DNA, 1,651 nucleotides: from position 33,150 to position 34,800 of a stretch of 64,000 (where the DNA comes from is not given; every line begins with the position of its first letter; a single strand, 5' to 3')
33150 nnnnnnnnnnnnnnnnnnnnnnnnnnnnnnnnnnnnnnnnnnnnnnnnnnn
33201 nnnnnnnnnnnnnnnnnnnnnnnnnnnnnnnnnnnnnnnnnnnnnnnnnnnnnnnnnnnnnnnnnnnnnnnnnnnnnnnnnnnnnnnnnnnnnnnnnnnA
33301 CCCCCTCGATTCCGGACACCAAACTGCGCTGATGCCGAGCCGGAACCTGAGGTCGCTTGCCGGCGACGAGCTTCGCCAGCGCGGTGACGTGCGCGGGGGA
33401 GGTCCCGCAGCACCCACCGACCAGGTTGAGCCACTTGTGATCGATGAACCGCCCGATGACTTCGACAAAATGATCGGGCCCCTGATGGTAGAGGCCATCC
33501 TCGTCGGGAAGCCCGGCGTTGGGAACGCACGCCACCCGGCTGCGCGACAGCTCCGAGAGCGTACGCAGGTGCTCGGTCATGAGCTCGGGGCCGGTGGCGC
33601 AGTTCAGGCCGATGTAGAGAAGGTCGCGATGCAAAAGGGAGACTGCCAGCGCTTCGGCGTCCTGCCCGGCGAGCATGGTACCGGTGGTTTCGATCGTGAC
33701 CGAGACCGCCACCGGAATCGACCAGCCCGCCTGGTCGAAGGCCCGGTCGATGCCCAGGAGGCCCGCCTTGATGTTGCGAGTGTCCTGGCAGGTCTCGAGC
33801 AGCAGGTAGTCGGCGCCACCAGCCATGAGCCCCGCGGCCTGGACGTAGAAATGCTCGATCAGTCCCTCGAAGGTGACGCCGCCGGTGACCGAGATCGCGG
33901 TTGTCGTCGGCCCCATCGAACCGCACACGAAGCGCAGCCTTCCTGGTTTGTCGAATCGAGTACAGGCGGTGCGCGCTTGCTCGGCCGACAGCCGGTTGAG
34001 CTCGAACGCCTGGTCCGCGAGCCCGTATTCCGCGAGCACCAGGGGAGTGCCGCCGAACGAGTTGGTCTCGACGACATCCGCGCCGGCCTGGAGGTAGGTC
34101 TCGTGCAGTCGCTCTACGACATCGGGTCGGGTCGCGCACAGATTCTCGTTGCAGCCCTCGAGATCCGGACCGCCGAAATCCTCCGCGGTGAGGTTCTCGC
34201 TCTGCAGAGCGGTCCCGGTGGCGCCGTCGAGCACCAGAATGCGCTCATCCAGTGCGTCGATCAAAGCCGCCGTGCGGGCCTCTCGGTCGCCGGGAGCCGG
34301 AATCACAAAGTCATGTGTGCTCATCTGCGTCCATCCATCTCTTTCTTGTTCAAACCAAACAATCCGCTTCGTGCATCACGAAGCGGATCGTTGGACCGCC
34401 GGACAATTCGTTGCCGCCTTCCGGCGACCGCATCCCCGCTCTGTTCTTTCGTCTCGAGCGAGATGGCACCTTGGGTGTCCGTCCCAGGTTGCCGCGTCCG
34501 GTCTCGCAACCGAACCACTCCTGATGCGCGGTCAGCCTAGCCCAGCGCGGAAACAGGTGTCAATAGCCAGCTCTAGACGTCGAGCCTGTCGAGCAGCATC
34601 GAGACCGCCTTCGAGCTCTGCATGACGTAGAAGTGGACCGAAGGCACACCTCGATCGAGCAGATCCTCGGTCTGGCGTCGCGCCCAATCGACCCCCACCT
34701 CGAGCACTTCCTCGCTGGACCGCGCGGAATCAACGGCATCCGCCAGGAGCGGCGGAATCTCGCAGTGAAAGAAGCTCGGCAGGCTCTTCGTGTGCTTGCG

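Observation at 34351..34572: Candidate SAM-I riboswitch with its own terminator sits between metF and metH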

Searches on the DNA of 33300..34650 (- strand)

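Call 4: search_rna_families(source=window, start=34250, end=34650, threshold=evalue, max_evalue=10, show_alignments=6)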
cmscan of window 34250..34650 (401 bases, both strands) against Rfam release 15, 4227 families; matches with E-value up to 10: 3.
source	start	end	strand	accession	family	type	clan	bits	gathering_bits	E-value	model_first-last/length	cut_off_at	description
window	34397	34532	-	RF01725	SAM-I-IV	Cis-reg; riboswitch;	CL00012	38.3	41.1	8.3e-05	1-99/99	no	SAM-I/IV (S-adenosyl methionine) riboswitch aptamer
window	34364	34396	-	RF02916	atpB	Cis-reg;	-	12.1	37.4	2.5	60-94/128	no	atpB RNA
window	34362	34388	-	RF02690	BTH_s1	Gene; sRNA;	-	9.8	74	6.1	44-70/205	no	Burkholderia sRNA 1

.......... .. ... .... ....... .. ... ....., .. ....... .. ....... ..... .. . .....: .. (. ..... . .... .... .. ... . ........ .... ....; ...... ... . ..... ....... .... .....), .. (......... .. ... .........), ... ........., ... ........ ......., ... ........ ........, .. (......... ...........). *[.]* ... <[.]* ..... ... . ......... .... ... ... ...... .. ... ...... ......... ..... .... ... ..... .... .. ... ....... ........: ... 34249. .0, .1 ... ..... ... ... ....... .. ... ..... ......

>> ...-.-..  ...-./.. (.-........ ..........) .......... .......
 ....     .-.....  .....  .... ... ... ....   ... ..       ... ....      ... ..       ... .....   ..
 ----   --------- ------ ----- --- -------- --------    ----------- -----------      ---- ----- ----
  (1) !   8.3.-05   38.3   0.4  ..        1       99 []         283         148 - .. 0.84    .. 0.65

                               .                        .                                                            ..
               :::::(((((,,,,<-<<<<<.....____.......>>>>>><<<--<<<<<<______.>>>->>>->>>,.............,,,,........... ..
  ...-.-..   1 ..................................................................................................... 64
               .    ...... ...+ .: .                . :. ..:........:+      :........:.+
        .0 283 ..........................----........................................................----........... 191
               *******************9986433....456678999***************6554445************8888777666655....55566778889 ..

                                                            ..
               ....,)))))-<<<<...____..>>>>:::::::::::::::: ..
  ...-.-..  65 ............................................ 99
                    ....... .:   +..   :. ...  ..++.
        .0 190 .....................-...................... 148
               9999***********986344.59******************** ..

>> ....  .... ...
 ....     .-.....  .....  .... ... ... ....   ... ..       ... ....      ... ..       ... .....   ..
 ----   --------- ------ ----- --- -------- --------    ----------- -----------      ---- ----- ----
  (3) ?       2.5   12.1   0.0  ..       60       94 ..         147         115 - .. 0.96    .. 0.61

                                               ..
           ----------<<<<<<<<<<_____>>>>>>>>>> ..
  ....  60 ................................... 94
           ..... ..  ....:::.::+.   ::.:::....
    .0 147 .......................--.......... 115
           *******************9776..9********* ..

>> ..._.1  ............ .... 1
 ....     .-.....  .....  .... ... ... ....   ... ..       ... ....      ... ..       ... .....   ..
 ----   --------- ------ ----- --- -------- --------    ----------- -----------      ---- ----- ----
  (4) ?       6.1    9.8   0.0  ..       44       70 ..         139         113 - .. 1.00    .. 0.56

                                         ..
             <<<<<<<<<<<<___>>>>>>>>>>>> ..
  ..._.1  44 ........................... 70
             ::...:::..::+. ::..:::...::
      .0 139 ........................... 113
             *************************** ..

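Call 30: search_rna_families(sources=[L003, L007, L010, L013, L014, L020, L021, L026, L029, L031, L049, L052, L058, L060, L004, L006, L008, L040, L044, L057], threshold=gathering)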
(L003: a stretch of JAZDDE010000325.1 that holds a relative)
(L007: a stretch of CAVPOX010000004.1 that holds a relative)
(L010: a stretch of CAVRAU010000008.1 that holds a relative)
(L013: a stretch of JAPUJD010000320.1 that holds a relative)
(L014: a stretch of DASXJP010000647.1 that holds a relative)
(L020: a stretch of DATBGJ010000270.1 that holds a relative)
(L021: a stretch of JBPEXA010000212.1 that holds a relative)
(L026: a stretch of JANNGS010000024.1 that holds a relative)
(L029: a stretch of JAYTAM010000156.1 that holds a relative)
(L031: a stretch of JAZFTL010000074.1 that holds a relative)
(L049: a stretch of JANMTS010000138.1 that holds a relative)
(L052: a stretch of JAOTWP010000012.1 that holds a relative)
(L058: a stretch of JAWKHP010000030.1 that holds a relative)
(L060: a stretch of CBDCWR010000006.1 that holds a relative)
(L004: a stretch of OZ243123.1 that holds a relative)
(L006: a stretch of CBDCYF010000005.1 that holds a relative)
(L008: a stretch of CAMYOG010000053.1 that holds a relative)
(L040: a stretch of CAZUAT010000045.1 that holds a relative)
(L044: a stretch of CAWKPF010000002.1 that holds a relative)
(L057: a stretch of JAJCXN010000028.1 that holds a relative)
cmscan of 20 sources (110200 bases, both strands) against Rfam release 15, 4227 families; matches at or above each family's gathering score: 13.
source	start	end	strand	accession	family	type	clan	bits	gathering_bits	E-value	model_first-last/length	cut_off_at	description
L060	2222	2337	+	RF00162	SAM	Cis-reg; riboswitch;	CL00012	80.4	44.4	4.2e-17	1-108/108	no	SAM riboswitch aptamer (S box leader)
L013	2283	2402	+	RF01725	SAM-I-IV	Cis-reg; riboswitch;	CL00012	51.7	41.1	2.5e-05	1-99/99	no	SAM-I/IV (S-adenosyl methionine) riboswitch aptamer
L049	2296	2413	+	RF01725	SAM-I-IV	Cis-reg; riboswitch;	CL00012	50.7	41.1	4.1e-05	1-99/99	no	SAM-I/IV (S-adenosyl methionine) riboswitch aptamer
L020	2283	2401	+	RF01725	SAM-I-IV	Cis-reg; riboswitch;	CL00012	48.5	41.1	0.00013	1-99/99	no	SAM-I/IV (S-adenosyl methionine) riboswitch aptamer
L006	1094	1218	+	RF01725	SAM-I-IV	Cis-reg; riboswitch;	CL00012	48.4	41.1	0.00013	1-99/99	no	SAM-I/IV (S-adenosyl methionine) riboswitch aptamer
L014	1378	1496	+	RF01725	SAM-I-IV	Cis-reg; riboswitch;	CL00012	47.4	41.1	0.00022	1-99/99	no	SAM-I/IV (S-adenosyl methionine) riboswitch aptamer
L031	2278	2398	+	RF01725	SAM-I-IV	Cis-reg; riboswitch;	CL00012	46.7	41.1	0.00032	1-99/99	no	SAM-I/IV (S-adenosyl methionine) riboswitch aptamer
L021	2268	2387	+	RF01725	SAM-I-IV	Cis-reg; riboswitch;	CL00012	46.6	41.1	0.00034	1-99/99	no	SAM-I/IV (S-adenosyl methionine) riboswitch aptamer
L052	371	489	+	RF01725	SAM-I-IV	Cis-reg; riboswitch;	CL00012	45.1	41.1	0.00071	1-99/99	no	SAM-I/IV (S-adenosyl methionine) riboswitch aptamer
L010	2328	2450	+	RF01725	SAM-I-IV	Cis-reg; riboswitch;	CL00012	44.4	41.1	0.001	1-99/99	no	SAM-I/IV (S-adenosyl methionine) riboswitch aptamer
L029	793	914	+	RF01725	SAM-I-IV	Cis-reg; riboswitch;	CL00012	43.9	41.1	0.0013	1-99/99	no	SAM-I/IV (S-adenosyl methionine) riboswitch aptamer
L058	2291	2411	+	RF01725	SAM-I-IV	Cis-reg; riboswitch;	CL00012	43.7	41.1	0.0015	1-99/99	no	SAM-I/IV (S-adenosyl methionine) riboswitch aptamer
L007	2333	2455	+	RF01725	SAM-I-IV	Cis-reg; riboswitch;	CL00012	43.2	41.1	0.0019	1-99/99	no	SAM-I/IV (S-adenosyl methionine) riboswitch aptamer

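Call 34: build_rna_model(alignment_id=A1, structure=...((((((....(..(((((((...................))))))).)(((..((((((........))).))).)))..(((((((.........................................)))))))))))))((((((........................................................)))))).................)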
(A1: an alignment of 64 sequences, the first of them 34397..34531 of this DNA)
Model R1 built from alignment A1 (64 sequences, 229 columns); structure: as given.
model positions 130; base pairs 36; branch points 3; effective number of sequences 1.62; information 0.59 bits per position. Calibrated on 0.2 Mb of random sequence (short: E-values are rough).
structure used (alignment columns):
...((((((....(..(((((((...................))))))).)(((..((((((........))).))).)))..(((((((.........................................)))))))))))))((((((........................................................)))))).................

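Call 35: search_with_rna_model(model_id=R1, sources=[window, L004, L006, L008, L011, L036, L040, L044, L055, L056, L057, L060, L061, L064, L072, L073, L076, L077, L003, L009, L023, L025, L047, L051], max_evalue=1)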
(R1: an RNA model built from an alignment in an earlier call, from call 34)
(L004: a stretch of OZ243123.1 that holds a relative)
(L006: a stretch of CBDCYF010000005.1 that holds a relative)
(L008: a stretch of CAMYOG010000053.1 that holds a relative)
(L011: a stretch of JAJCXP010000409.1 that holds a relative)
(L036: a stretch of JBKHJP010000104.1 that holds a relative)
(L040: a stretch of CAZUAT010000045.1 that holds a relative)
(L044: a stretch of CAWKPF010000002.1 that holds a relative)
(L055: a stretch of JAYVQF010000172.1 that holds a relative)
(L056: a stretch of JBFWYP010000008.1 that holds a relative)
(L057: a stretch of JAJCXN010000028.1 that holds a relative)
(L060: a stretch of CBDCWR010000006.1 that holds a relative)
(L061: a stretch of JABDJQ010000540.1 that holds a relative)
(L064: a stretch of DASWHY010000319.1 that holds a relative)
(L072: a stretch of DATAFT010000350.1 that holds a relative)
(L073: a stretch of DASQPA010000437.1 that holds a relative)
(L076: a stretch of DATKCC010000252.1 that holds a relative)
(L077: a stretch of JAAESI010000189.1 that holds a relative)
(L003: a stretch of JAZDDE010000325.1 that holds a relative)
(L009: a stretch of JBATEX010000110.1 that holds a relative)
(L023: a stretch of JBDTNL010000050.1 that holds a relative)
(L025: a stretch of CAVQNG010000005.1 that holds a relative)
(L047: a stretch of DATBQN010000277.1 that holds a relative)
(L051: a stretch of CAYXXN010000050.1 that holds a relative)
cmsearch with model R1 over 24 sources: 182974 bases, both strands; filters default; matches with E-value up to 1: 17.
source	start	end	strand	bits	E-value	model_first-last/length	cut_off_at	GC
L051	2233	2355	+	124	1.5e-26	1-130/130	no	0.67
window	34397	34531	-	121.7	5.2e-26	1-130/130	no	0.66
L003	2298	2423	+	119.9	1.4e-25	1-130/130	no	0.66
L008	1351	1480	+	111.2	1.4e-23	1-130/130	no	0.65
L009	2263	2411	+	111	1.6e-23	1-130/130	no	0.67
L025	2281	2429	+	111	1.6e-23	1-130/130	no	0.67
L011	1336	1481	+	109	4.5e-23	1-130/130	no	0.66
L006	1095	1218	+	107.1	1.3e-22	1-130/130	no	0.67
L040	1329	1458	+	104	6.4e-22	1-130/130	no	0.7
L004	1332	1476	+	103.2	9.9e-22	1-130/130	no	0.68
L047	2270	2418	+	103.2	9.9e-22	1-130/130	no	0.71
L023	2257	2397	+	99.5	7.2e-21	1-130/130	no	0.69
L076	1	121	+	76.5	1.5e-15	27-130/130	5'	0.72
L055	472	628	+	56.9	5.1e-11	1-130/130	no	0.67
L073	1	43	+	26.9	0.00043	86-130/130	5'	0.65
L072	3108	3189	-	12.9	0.76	1-130/130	no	0.73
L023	4558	4601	+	12.6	0.9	1-130/130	no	0.61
